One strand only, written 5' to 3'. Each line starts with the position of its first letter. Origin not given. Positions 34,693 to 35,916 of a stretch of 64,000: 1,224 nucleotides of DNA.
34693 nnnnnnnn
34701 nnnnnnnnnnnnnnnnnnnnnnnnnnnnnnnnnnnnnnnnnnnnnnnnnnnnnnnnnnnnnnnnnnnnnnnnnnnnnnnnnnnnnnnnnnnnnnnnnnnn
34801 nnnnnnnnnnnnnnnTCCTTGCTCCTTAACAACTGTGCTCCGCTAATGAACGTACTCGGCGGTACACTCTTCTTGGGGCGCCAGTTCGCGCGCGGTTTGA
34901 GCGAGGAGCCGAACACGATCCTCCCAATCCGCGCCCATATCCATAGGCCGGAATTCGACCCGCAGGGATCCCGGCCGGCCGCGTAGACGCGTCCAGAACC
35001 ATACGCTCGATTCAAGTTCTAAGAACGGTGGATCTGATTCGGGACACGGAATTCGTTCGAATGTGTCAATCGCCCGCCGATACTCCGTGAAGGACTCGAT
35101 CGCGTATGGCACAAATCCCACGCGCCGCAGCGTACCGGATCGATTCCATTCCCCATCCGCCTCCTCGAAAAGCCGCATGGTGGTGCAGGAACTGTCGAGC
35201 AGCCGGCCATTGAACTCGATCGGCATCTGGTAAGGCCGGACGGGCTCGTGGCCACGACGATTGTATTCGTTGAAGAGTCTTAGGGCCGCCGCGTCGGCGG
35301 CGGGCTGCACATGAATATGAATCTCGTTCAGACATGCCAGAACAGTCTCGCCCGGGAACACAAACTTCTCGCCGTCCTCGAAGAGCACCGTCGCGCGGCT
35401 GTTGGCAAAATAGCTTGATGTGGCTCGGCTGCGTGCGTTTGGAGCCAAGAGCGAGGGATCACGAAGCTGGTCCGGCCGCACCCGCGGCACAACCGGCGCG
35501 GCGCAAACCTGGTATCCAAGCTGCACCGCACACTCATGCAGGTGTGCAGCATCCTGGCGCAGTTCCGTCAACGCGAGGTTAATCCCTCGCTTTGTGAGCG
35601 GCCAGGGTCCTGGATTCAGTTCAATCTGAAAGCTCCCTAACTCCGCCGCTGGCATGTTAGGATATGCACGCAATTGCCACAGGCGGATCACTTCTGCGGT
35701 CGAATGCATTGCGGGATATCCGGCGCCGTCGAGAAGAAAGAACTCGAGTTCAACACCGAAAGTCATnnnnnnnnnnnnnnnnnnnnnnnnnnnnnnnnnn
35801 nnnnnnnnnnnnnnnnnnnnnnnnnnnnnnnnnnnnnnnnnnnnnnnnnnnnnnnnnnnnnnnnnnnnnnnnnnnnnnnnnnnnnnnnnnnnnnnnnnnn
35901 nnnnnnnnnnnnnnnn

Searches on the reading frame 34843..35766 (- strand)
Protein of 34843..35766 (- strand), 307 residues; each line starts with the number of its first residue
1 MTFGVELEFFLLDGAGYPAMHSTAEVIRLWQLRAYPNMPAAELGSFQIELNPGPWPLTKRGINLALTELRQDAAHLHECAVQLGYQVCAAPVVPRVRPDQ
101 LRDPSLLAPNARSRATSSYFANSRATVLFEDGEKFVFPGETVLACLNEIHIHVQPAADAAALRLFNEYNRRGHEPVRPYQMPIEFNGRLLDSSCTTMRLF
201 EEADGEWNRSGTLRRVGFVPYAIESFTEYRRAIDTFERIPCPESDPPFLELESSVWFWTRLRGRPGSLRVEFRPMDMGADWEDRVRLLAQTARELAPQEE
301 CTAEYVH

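Call 37: search_protein_families(library=padloc, proteins=[window:34843-35766:-], max_evalue=0.01)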
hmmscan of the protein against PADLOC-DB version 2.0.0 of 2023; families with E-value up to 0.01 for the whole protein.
window:34843-35766:- (307 aa): 0 families

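Call 38: search_protein_families(library=pfam, proteins=[window:34843-35766:-], max_evalue=0.05)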
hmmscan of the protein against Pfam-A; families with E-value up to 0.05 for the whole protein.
window:34843-35766:- (307 aa): 1 family
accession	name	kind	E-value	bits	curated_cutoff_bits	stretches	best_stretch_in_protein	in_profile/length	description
PF04107.18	GCS2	-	3.2e-05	23.9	21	1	3-122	1-113/291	Glutamate-cysteine ligase family 2(GCS2)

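Call 44: find_homologous_proteins(query=window:34843-35766:-)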
Query window:34843-35766:- (307 aa): 35 proteins with E <= 0.001 among 4104 candidates.
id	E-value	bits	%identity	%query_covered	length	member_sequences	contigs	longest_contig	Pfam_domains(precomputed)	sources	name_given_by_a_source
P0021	3.2e-209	711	100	100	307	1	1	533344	PF04107.19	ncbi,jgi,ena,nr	ncbi:MAG: hypothetical protein JO340_03710 [Acidobacteriaceae bacterium]|nr:hypothetical protein [Ac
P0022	2.0e-166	571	81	100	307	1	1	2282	PF04107.19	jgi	jgi:hypothetical protein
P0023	4.5e-133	461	65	100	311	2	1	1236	PF04107.19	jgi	jgi:hypothetical protein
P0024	4.1e-131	455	68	97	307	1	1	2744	PF04107.19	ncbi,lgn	-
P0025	1.0e-128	447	68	96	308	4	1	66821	PF04107.19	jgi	jgi:hypothetical protein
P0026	3.0e-126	439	67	94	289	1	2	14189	-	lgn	-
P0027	2.1e-116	407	65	96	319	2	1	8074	PF04107.19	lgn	-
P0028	2.3e-116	406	63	94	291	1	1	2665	-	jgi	jgi:hypothetical protein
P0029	4.8e-116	405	63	94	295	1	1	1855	-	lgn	-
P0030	1.3e-115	404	62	96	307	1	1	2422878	PF04107.19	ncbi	-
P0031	1.4e-106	374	56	95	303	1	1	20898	PF04107.19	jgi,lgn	-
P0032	4.3e-106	373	59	96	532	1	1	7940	PF05175.21,PF04107.19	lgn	-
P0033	2.4e-105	370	57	94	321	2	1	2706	PF04107.19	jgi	-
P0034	9.8e-97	342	52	96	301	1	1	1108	PF04107.19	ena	-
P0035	2.7e-78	281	46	99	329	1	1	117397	PF04107.19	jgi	jgi:hypothetical protein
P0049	9.5e-67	243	42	93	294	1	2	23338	PF04107.19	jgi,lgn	jgi:hypothetical protein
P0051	3.6e-63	232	42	92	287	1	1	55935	-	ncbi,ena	-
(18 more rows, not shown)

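Call 45: find_encoding_contigs(protein=P0051, flank=10000, max_places=1)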
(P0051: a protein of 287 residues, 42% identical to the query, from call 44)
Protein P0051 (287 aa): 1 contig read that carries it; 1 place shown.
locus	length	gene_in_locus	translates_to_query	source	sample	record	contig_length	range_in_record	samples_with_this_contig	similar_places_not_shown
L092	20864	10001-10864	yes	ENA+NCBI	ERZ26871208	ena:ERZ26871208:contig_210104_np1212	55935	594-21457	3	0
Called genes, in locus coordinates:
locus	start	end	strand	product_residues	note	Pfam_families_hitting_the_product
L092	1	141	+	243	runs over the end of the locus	?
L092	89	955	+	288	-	PF00528:BPD_transp_1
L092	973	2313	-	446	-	PF16868:NMT1_3, PF09084:NMT1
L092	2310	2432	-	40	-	-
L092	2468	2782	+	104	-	PF20393:Pro_CA_2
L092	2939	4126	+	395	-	PF13398:Peptidase_M50B, PF02163:Peptidase_M50 (weak)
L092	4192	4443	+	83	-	-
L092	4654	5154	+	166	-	PF22694:CtpB_N-like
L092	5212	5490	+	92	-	PF03572:Peptidase_S41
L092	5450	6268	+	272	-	PF03572:Peptidase_S41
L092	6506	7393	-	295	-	PF14339:DUF4394 (faint), PF21959:DUF6923 (faint)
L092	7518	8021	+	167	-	PF00486:Trans_reg_C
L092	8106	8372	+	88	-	-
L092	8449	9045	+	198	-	PF00515:TPR_1 (faint), PF07719:TPR_2 (faint), PF13414:TPR_11 (faint), PF13432:TPR_16 (faint), PF13181:TPR_8 (faint), PF13428:TPR_14 (faint), PF13431:TPR_17 (faint)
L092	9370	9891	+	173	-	-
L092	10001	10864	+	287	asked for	-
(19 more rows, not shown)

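Call 46: find_encoding_contigs(protein=P0049, flank=10000, max_places=1)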
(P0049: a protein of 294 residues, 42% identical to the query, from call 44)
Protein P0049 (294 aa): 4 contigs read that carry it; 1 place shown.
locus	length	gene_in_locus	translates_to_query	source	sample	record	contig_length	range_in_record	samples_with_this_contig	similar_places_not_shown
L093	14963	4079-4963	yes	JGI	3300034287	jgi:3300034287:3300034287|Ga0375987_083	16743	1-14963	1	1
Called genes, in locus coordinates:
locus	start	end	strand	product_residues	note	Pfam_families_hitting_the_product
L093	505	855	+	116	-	PF02261:Asp_decarbox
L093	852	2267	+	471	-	PF02310:B12-binding, PF04055:Radical_SAM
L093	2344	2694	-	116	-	-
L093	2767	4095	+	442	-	PF04055:Radical_SAM, PF13186:SPASM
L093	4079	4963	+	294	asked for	PF04107:GCS2 (weak)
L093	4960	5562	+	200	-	PF05175:MTS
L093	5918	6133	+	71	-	-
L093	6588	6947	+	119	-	-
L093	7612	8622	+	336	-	PF00092:VWA (faint)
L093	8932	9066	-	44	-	-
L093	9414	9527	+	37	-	-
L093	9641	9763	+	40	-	-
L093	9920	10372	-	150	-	-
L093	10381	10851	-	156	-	PF13274:SocA_Panacea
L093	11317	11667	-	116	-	PF13749:HATPase_c_4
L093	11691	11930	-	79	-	-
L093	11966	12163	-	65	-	-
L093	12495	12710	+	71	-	-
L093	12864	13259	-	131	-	PF13508:Acetyltransf_7, PF13673:Acetyltransf_10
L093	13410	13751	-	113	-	PF08681:TacA1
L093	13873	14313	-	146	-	-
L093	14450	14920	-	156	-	PF13274:SocA_Panacea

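Call 69: search_solved_structures(query=window:34843-35766:-, max_evalue=1)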
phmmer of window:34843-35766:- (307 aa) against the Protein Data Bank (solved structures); distinct sequences matched with E-value up to 1: 0.

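Call 74: search_protein_families(library=ncbifam, proteins=[L093:852-2267:+], max_evalue=0.00001)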
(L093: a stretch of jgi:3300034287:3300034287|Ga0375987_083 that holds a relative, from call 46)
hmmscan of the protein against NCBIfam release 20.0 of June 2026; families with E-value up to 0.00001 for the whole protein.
L093:852-2267:+ (471 aa): 16 families
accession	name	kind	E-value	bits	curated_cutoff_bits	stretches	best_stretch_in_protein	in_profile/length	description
TIGR02026.1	BchE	equivalog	4.4e-24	85.2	481.35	1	4-360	1-360/497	magnesium-protoporphyrin IX monomethyl ester anaerobic oxidative cyclase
NF050148.1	rSAM_ApyD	equivalog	3.2e-21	75.4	750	1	28-362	28-363/645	RiPP biosynthesis radical SAM protein ApyD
TIGR04013.1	B12_SAM_MJ_1487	hypoth_equivalog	5e-17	61.8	251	1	70-216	34-182/382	TIGR04013 family B12-binding domain/radical SAM domain-containing protein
TIGR04072.2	rSAM_ladder_B12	equivalog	1.1e-16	60.6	360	1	34-369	27-353/443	lipid biosynthesis B12-binding/radical SAM protein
TIGR03471.1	HpnJ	equivalog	9.4e-15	54.4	577.6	1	74-407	65-413/472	hopanoid biosynthesis associated radical SAM protein HpnJ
NF038361.1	rSAM_Sden_1168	equivalog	4.9e-13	48.5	575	0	3-153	63-221/560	Sden_1168 family B12-binding radical SAM P-methyltransferase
TIGR04367.1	HpnR_B12_rSAM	equivalog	4.7e-11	41.9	650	1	80-159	63-143/490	hopanoid C-3 methylase HpnR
NF033712.0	B12_rSAM_KedN5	subfamily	4.4e-10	38.4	700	0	76-154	61-138/624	KedN5 family methylcobalamin-dependent radical SAM C-methyltransferase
TIGR04479.1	bcpD_PhpK_rSAM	subfamily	1.8e-08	33.2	600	1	76-393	109-436/504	PhpK family radical SAM P-methyltransferase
TIGR03975.1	rSAM_ocin_1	subfamily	3.3e-08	32.5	281.85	1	71-167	122-218/606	RiPP maturation radical SAM C-methyltransferase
TIGR00089.1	TIGR00089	subfamily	1e-07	31.2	251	1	108-366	69-319/429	MiaB/RimO family radical SAM methylthiotransferase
NF033070.1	rSAM_AprD4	equivalog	1.1e-07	31.2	500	1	193-365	202-366/456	AprD4 family radical SAM diol-dehydratase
TIGR04385.1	B12_rSAM_cofa1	equivalog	1.1e-06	28.2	450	0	99-367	91-366/438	B12 lower ligand biosynthesis radical SAM protein BzaD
TIGR04295.1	B12_rSAM_oligo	hypoth_equivalog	1.9e-06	26.8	400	0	192-334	205-332/422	TIGR04295 family B12-binding domain-containing radical SAM protein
TIGR04014.1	B12_SAM_MJ_0865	equivalog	5.2e-06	25.5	360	0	76-365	37-336/434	methyl-coenzyme M reductase glutamine C-methyltransferase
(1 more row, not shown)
